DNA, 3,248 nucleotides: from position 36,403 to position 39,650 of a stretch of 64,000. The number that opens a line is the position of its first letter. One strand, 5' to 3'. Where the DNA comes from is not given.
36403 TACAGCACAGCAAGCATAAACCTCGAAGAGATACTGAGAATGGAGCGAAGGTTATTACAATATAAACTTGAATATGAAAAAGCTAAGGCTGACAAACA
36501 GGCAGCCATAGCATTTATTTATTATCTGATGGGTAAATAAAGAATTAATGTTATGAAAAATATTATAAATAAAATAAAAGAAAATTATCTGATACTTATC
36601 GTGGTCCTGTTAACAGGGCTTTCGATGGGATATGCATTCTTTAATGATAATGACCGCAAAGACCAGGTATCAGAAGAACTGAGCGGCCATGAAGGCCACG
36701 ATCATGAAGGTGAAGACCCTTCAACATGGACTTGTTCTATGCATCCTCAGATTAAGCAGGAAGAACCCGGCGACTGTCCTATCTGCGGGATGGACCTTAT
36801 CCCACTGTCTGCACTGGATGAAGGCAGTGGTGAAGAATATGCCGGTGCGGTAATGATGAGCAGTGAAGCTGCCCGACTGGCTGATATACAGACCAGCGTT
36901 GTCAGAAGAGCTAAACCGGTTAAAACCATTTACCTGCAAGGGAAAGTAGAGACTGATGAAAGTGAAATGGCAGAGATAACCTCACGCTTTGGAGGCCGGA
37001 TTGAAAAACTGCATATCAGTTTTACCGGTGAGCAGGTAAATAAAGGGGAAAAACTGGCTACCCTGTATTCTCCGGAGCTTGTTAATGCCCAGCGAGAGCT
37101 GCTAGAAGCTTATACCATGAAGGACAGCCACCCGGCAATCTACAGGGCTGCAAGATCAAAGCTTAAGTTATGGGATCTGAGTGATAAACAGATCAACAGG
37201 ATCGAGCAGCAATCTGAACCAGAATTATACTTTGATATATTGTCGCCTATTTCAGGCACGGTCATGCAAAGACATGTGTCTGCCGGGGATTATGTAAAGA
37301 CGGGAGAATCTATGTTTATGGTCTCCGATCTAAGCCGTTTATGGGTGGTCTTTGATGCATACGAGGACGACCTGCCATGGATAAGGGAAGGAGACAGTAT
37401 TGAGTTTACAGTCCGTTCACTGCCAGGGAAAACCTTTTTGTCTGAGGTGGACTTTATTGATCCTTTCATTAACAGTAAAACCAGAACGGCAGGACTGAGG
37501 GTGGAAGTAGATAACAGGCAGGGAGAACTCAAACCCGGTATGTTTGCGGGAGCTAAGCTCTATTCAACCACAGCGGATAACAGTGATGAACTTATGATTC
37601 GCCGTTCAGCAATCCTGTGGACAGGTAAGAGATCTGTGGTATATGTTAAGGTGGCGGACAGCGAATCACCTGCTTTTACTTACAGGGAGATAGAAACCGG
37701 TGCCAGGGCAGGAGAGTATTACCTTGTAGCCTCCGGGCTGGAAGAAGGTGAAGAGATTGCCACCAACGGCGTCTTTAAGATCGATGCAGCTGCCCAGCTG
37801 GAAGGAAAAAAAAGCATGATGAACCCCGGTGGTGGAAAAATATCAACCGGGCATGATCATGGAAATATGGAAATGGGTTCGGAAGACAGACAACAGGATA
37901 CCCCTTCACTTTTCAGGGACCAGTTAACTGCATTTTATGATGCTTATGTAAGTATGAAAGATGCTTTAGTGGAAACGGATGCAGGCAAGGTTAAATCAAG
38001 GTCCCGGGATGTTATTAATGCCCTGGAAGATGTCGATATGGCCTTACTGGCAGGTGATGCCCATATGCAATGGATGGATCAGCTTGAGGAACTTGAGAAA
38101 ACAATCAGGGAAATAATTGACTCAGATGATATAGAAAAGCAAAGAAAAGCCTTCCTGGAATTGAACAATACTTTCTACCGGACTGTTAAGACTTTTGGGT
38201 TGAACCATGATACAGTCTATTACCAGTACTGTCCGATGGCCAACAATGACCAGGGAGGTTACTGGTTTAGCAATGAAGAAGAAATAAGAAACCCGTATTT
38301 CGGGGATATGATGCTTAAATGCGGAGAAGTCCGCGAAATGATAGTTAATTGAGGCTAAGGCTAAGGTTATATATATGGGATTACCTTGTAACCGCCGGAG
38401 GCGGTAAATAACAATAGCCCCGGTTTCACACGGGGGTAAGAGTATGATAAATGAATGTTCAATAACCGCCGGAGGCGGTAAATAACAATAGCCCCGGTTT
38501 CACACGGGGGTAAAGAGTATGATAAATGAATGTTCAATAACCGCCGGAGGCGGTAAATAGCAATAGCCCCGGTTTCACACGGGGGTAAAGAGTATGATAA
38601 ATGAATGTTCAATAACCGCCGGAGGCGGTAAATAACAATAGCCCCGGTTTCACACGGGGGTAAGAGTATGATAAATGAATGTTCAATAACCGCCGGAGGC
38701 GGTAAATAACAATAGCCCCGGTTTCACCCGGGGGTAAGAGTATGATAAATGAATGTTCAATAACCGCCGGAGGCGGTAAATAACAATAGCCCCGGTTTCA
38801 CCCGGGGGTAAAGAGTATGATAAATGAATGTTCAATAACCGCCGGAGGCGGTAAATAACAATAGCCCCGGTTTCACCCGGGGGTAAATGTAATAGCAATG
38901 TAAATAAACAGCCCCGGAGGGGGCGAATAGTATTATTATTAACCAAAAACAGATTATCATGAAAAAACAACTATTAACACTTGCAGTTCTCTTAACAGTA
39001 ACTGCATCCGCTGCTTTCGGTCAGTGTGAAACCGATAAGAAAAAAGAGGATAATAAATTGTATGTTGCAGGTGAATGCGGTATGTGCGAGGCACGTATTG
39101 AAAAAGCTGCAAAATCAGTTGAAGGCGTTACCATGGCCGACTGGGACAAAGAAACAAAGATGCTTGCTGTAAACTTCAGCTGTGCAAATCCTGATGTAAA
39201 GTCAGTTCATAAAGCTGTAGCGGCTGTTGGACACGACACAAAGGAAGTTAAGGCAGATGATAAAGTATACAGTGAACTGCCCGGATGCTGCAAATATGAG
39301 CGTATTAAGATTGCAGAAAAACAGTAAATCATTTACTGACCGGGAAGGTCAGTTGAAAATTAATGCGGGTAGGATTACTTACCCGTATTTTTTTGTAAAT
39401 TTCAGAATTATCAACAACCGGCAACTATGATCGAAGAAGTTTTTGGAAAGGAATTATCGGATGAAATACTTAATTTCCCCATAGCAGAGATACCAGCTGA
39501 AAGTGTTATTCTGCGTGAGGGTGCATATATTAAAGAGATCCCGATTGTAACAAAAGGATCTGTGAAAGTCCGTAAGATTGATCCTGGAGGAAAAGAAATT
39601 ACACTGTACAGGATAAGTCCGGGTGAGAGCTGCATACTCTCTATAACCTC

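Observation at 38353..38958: Seven head-to-tail copies of a 74/75-bp double-hairpin unit fill the whole spacer between the metal-efflux operon and the HMA gene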

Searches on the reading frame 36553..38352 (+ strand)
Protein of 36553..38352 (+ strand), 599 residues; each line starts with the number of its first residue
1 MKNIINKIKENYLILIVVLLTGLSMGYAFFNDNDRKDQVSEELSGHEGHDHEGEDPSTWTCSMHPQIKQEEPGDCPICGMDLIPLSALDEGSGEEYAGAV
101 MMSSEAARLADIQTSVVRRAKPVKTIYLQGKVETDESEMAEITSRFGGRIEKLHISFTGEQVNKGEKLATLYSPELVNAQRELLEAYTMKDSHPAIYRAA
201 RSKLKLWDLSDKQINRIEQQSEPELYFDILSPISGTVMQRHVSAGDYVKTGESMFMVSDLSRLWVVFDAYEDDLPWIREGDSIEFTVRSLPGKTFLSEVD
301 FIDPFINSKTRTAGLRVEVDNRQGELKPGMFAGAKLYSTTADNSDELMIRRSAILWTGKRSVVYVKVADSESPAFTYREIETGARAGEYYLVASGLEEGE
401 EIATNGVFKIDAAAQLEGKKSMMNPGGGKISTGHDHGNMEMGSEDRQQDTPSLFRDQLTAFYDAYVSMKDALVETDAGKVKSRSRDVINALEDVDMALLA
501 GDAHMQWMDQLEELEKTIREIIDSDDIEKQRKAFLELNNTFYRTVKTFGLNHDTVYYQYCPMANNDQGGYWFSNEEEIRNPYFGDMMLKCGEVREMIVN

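Call 7: search_protein_families(library=pfam, proteins=[window:36553-38352:+])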
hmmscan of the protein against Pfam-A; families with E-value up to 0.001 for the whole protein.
window:36553-38352:+ (599 aa): 5 families
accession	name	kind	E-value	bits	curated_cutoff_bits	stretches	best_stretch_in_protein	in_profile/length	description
PF16576.10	HlyD_D23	-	4.1e-72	242.4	30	1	124-332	4-214/214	Barrel-sandwich domain of CusB or HlyD membrane-fusion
PF11827.13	DUF3347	-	1.4e-21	77.6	25.5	1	462-551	2-91/93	Protein of unknown function (DUF3347)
PF13437.12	HlyD_3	-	2.8e-18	67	22.2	1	229-329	2-106/106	HlyD family secretion protein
PF19335.5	HMBD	-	5.3e-13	49.1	23.6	1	59-84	2-27/28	Heavy metal binding domain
PF13533.13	Biotin_lipoyl_2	-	1.2e-05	25.4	29.8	0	141-171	2-31/32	Biotin-lipoyl like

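Call 13: find_encoding_contigs(protein=window:36553-38352:+, flank=4000, max_places=10)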
Protein window:36553-38352:+ (599 aa): 1 contig read that carries it; 1 place shown.
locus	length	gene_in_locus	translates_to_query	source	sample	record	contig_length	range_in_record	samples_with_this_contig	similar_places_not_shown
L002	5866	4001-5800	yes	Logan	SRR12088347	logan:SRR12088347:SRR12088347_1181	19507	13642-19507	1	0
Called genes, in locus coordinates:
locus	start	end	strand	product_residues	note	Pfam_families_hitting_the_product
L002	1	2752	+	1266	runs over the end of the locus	PF00873:ACR_tran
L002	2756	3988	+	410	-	PF02321:OEP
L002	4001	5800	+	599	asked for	PF19335:HMBD, PF25917:BSH_RND, PF25919:BSH_CusB, PF25973:BSH_CzcB, PF25869:3HB_CusB, PF25954:Beta-barrel_RND_2, PF25975:CzcB_C, PF11827:DUF3347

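Call 50: find_homologous_proteins(query=window:36553-38352:+, max_evalue=1e-100)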
Query window:36553-38352:+ (599 aa): 7737 proteins with E <= 1e-100 among 8000 candidates; the best 120 are listed.
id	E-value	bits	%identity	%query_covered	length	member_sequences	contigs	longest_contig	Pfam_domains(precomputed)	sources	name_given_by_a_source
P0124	0.0e+0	1361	100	100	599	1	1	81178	PF25973.1,PF19335.6,PF25869.1,PF25919.1,PF11827.14,PF25917.1,PF25975.1,PF25954.1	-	-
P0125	0.0e+0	1229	92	98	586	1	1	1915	PF25973.1,PF19335.6,PF25869.1,PF25919.1,PF11827.14,PF25917.1,PF25975.1,PF25954.1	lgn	-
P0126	0.0e+0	1229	92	98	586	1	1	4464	PF25973.1,PF19335.6,PF25869.1,PF25919.1,PF11827.14,PF25917.1,PF25975.1,PF25954.1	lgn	-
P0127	0.0e+0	1224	92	98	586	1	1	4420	PF25973.1,PF19335.6,PF25869.1,PF25919.1,PF11827.14,PF25917.1,PF25975.1,PF25954.1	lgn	-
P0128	0.0e+0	1202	88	100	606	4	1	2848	PF25973.1,PF19335.6,PF25869.1,PF25919.1,PF11827.14,PF25917.1,PF25975.1,PF25954.1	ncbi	-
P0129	4.6e-298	1008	71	100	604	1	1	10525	PF25973.1,PF19335.6,PF25869.1,PF25919.1,PF11827.14,PF25917.1,PF25975.1,PF25954.1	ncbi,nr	ncbi:MAG: efflux RND transporter periplasmic adaptor subunit [Bacteroidales bacterium]|nr:efflux RND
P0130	4.9e-289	978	70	100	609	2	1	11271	PF25973.1,PF19335.6,PF25869.1,PF25919.1,PF11827.14,PF25917.1,PF25975.1,PF25954.1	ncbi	-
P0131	1.9e-246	837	60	100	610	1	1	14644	PF25973.1,PF19335.6,PF25869.1,PF25919.1,PF11827.14,PF25917.1,PF25975.1,PF25954.1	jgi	jgi:Cu(I)/Ag(I) efflux system membrane fusion protein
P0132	7.0e-243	826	62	92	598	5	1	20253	PF25973.1,PF19335.6,PF25869.1,PF25919.1,PF11827.14,PF25917.1,PF25975.1,PF25954.1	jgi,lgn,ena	-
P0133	1.1e-242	825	60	99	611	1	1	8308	PF25973.1,PF19335.6,PF25869.1,PF25919.1,PF11827.14,PF25917.1,PF25975.1,PF25954.1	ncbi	-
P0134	1.9e-242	824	61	99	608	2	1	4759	PF25973.1,PF19335.6,PF25869.1,PF25919.1,PF11827.14,PF25917.1,PF25975.1,PF25954.1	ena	-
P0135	4.7e-241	820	60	99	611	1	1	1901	PF25973.1,PF19335.6,PF25869.1,PF25919.1,PF11827.14,PF25917.1,PF25975.1,PF25954.1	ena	-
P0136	6.4e-241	819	60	100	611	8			PF25973.1,PF19335.6,PF25869.1,PF25919.1,PF11827.14,PF25917.1,PF25975.1,PF25954.1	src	-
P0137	1.2e-240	818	59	100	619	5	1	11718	PF25973.1,PF19335.6,PF25869.1,PF25919.1,PF11827.14,PF25954.1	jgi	-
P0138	1.2e-240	818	59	100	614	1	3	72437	PF25973.1,PF19335.6,PF25869.1,PF25919.1,PF11827.14,PF25917.1,PF25975.1,PF25954.1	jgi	-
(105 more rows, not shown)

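Call 51: find_encoding_contigs(protein=P0128, flank=3000, max_places=4)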
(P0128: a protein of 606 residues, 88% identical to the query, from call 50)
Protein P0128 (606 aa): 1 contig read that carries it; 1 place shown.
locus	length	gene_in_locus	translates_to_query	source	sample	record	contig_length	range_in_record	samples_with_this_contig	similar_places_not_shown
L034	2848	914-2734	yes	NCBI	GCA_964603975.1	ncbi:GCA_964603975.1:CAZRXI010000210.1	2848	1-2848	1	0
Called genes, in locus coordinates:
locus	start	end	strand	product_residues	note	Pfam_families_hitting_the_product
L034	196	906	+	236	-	PF02321:OEP (weak)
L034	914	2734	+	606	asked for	PF19335:HMBD, PF25917:BSH_RND, PF25919:BSH_CusB, PF25973:BSH_CzcB, PF25869:3HB_CusB, PF25954:Beta-barrel_RND_2, PF25975:CzcB_C, PF11827:DUF3347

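Call 52: find_encoding_contigs(protein=P0126, flank=3000, max_places=4)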
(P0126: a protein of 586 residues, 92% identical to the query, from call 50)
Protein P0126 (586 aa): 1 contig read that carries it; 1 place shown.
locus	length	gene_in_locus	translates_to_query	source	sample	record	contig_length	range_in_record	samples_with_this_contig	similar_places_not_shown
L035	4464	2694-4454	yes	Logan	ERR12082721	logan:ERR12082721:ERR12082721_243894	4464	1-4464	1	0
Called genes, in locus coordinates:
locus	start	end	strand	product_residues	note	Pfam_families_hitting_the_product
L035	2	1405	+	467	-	?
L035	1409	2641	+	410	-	PF02321:OEP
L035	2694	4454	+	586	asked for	PF19335:HMBD, PF25917:BSH_RND, PF25919:BSH_CusB, PF25973:BSH_CzcB, PF25869:3HB_CusB, PF25954:Beta-barrel_RND_2, PF25975:CzcB_C, PF11827:DUF3347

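Call 88: find_encoding_contigs(protein=P0129, flank=2500, max_places=3)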
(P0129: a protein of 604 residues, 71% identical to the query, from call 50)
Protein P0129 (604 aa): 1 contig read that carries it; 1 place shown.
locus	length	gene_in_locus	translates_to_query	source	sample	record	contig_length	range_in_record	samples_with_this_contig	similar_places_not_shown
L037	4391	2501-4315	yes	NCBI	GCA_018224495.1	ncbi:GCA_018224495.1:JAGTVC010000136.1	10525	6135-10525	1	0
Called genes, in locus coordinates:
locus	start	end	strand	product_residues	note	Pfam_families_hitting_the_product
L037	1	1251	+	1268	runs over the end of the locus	PF00873:ACR_tran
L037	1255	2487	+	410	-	PF02321:OEP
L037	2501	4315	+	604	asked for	PF19335:HMBD, PF25917:BSH_RND, PF25919:BSH_CusB, PF25973:BSH_CzcB, PF25869:3HB_CusB, PF25954:Beta-barrel_RND_2, PF25975:CzcB_C, PF11827:DUF3347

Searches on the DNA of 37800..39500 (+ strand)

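Call 4: search_rna_families(source=window, start=37800, end=39500, threshold=evalue, max_evalue=10, show_alignments=3)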
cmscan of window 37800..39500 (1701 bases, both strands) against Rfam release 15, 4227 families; matches with E-value up to 10: 8.
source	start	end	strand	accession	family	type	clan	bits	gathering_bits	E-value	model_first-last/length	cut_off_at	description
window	39301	39400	+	RF00558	L20_leader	Cis-reg; leader;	-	22.1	58.7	0.18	1-127/127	no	Ribosomal protein L20 leader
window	39360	39391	-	RF01666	rox2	Cis-reg;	-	21.8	55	1.1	1-71/71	no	Drosophila rox2 ncRNA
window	38853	38922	+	RF02068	STnc480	Gene; sRNA;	-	19.9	72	8.6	1-72/72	no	Enterobacterial sRNA STnc480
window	38747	38831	+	RF02621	BSnc120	Gene; sRNA;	-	19.1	114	0.45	1-88/88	no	Brucella sRNA 120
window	38080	38151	-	RF01423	snoR117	Gene; snRNA; snoRNA; CD-box;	-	18.1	42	1.3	1-80/80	no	small nucleolar RNA snoR117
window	39351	39477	-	RF00558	L20_leader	Cis-reg; leader;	-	15.7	58.7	7.4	1-127/127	no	Ribosomal protein L20 leader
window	39279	39407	+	RF01293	ACA59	Gene; snRNA; snoRNA; HACA-box;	-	14.4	43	5.7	1-151/151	no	Small nucleolar RNA ACA59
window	39273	39415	+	RF02111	IS009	Gene;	-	14.3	117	1.5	1-199/199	no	IS009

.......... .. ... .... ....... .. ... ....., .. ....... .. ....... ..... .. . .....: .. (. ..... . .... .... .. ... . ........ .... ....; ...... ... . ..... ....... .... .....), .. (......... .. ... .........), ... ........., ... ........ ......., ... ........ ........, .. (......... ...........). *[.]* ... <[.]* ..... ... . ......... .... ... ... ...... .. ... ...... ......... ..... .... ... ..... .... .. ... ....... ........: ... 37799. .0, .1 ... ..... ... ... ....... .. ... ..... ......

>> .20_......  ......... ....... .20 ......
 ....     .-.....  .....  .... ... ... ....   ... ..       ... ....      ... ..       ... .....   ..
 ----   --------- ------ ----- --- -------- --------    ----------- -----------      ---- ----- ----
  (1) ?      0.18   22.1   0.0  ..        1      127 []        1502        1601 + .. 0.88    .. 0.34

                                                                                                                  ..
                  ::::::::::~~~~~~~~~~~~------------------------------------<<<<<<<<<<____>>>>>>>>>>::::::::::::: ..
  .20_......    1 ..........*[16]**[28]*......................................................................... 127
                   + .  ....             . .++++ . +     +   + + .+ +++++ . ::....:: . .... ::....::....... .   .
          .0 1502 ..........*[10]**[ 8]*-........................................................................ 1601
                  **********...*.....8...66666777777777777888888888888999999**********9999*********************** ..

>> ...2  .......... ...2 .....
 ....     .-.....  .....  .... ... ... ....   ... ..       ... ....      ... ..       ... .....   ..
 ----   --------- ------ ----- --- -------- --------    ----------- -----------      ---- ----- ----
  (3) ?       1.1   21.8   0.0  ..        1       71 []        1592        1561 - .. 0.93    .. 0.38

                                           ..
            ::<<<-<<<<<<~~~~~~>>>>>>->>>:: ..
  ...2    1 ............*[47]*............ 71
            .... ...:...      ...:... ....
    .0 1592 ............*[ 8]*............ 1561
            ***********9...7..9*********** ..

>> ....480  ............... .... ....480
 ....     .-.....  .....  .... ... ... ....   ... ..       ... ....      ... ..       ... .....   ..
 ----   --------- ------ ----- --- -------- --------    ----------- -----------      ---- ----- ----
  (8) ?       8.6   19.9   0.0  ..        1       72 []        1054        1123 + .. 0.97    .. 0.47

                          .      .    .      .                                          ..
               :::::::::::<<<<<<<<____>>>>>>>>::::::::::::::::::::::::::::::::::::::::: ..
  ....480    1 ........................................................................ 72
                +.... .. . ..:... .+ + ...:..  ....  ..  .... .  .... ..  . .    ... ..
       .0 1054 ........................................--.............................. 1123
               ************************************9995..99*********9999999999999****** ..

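Call 40: search_dna_similar(query=window:38390-38613:+, collection=plasmids, mode=distant, max_evalue=0.01, max_rows=10)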
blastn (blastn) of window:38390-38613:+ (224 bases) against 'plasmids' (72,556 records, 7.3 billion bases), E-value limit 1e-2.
No match.

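Call 41: search_dna_similar(query=window:38390-38613:+, collection=phages, mode=distant, max_evalue=0.01, max_rows=10)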
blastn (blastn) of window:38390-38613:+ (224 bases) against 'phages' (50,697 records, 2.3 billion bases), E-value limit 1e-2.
No match.

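Call 72: build_rna_model(alignment_id=A1, structure=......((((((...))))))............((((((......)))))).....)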
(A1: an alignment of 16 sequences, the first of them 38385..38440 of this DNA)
Model R1 built from alignment A1 (16 sequences, 56 columns); structure: as given.
model positions 56; base pairs 12; branch points 1; effective number of sequences 2.36; information 0.993 bits per position. Calibrated on 0.2 Mb of random sequence (short: E-values are rough).
structure used (alignment columns):
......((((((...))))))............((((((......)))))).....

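Call 73: search_with_rna_model(model_id=R1, source=window, filters=off, max_evalue=10)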
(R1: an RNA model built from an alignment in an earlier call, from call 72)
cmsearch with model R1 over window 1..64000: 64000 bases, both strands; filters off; matches with E-value up to 10: 32.
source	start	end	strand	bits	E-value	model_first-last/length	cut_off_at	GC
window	38757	38812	+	87.2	1.9e-23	1-56/56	no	0.54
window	38832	38887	+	87.2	1.9e-23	1-56/56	no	0.54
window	38683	38738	+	86.4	3.3e-23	1-56/56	no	0.55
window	38534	38589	+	84.3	1.4e-22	1-56/56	no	0.54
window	38459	38514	+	84.1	1.6e-22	1-56/56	no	0.52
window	38609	38664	+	83.3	2.7e-22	1-56/56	no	0.54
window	38385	38440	+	79.4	3.8e-21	1-56/56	no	0.55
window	38905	38943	+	14.9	0.029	1-56/56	no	0.44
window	38380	38411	-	12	0.2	1-56/56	no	0.47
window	20330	20367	-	9.6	1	1-56/56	no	0.29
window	38723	38783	-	9.3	1.2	1-56/56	no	0.44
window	38425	38485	-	9.3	1.2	1-56/56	no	0.43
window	38649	38709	-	9.3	1.2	1-56/56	no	0.43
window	38608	38635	-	9.3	1.3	1-56/56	no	0.46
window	38831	38858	-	9.3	1.3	1-56/56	no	0.46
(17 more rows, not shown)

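Call 74: search_with_rna_model(model_id=R1, sources=[L003, L007, L011, L012, L014, L022, L023, L024, L016, L027, L028, L029, L030, L031, L032, L033, L034, L035, L001, L002], max_evalue=10)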
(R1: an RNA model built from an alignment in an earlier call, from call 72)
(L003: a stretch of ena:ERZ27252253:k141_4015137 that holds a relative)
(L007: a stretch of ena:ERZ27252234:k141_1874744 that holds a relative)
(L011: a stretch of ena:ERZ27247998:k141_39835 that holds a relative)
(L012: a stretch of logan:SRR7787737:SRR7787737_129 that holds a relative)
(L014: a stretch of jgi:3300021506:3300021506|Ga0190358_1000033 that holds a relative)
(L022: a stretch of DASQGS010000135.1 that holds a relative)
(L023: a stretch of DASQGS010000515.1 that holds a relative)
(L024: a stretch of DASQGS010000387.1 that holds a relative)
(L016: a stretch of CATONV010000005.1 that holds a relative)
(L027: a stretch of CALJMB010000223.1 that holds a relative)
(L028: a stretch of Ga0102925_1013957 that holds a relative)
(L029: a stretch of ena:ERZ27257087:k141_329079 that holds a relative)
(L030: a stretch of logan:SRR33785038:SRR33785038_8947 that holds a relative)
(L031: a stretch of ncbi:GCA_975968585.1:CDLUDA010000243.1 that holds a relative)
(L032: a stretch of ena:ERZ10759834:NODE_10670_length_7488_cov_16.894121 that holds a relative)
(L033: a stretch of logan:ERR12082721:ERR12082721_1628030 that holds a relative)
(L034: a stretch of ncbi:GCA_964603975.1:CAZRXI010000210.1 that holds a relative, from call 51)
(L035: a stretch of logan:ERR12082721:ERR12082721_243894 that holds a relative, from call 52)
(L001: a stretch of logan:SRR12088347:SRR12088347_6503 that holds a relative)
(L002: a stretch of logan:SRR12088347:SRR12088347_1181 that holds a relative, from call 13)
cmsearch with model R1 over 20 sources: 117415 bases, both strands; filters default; matches with E-value up to 10: 34.
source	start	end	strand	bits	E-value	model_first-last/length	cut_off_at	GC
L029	89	144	+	85.2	1.4e-22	1-56/56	no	0.57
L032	29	84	+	85.1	1.5e-22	1-56/56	no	0.55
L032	104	159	+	84.9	1.7e-22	1-56/56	no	0.54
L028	1858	1913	+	83.5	4.4e-22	1-56/56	no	0.59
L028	1786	1841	+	83.5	4.4e-22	1-56/56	no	0.59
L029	17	72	+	83.3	5e-22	1-56/56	no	0.57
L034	2780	2835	+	81.7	1.4e-21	1-56/56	no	0.61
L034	2708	2763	+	81.2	2e-21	1-56/56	no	0.57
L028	1714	1769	+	79.5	6.3e-21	1-56/56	no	0.57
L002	5833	5866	+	42.5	4.4e-10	1-34/56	3'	0.5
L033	1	30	+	41.5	8.4e-10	27-56/56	5'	0.6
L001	1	30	+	41.4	9.5e-10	27-56/56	5'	0.57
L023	258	314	-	31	1e-06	1-56/56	no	0.68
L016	2646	2701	-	27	1.5e-05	1-56/56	no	0.66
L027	2353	2410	+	26.1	2.7e-05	1-56/56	no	0.55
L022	3573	3630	+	24.5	8.4e-05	1-56/56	no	0.76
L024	76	132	-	23.6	0.00014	1-56/56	no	0.74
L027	2501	2549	-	21.9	0.00046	7-53/56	no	0.71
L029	160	202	+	21.6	0.00059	1-56/56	no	0.42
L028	1923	1965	+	21.6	0.00059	1-56/56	no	0.42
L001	48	86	+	14.9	0.053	1-56/56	no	0.44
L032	176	215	+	14.8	0.057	1-56/56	no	0.4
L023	93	150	+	14.3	0.078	1-56/56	no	0.74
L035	4448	4464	+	13.6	0.12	1-17/56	3'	0.65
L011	3957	3972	+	10.8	0.81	35-50/56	no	0.75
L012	3957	3972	+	10.8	0.81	35-50/56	no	0.75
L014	3957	3972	+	10.8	0.81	35-50/56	no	0.75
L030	4041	4090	+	10.8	0.82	1-56/56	no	0.44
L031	4041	4090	+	10.8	0.82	1-56/56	no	0.44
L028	1747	1764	-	8.7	3.4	34-51/56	no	0.72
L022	6270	6325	+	8.7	3.5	1-56/56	no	0.59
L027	2312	2336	+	8.5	4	28-51/56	no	0.6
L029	117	164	-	8.3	4.4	1-56/56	no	0.38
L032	103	130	-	8.1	5.3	1-56/56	no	0.5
